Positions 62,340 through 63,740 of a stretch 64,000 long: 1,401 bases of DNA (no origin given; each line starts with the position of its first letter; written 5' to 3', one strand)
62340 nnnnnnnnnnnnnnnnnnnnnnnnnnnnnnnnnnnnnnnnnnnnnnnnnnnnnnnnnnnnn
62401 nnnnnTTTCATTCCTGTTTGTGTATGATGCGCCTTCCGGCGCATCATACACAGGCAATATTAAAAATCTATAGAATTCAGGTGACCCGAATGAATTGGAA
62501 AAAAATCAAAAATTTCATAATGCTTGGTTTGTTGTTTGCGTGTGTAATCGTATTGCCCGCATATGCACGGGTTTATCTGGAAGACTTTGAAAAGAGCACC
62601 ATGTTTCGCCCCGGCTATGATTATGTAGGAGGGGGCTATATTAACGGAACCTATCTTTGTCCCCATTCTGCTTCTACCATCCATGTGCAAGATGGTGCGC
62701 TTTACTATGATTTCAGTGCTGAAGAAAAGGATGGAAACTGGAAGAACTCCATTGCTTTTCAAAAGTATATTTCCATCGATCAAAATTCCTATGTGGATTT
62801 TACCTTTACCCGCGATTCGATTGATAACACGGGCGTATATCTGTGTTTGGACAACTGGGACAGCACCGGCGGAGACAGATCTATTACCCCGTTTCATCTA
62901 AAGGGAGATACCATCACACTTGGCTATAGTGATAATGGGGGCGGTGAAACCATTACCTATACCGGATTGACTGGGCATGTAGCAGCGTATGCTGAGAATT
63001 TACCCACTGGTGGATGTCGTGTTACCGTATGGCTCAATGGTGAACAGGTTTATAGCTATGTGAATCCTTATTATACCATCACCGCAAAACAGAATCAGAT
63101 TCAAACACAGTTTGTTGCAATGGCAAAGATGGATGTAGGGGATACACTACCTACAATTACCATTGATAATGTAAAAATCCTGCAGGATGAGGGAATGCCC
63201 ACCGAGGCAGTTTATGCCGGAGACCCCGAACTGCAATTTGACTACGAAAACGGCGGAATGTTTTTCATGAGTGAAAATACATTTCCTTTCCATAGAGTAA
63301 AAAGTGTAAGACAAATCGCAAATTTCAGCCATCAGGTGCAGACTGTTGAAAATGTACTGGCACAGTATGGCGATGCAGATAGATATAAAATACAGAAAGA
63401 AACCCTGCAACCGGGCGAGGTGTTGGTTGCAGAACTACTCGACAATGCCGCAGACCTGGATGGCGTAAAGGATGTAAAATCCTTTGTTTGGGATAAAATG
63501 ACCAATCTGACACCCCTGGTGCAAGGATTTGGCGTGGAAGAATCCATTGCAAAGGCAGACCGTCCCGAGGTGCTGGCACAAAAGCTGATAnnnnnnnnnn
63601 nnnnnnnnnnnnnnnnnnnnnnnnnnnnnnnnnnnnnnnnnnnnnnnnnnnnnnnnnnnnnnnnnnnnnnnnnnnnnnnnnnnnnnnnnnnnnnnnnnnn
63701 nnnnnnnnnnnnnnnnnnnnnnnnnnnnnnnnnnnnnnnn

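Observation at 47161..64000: Gram-positive PUL-like surface locus combining heparinase II/III-like lyases, non-catalytic LamG giants, an SLH protein and an orphan lipoprotein SBP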

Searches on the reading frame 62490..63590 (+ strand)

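Call 56: search_protein_families(library=pfam, proteins=[window:62490-63590:+], max_evalue=1)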
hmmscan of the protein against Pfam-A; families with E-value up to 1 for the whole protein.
window:62490-63590:+ (367 aa): 3 families
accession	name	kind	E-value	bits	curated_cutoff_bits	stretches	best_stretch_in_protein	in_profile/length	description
PF06439.18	3keto-disac_hyd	-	0.049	14.1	26.8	1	176-229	137-185/187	3-keto-disaccharide hydrolase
PF13364.12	BetaGal_ABD2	-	0.13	13.4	23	1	175-206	62-85/112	Beta-galactosidase second all-beta domain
PF22515.2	DUF6996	-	0.23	11.9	27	1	193-227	21-57/71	Domain of unknown function (DUF6996)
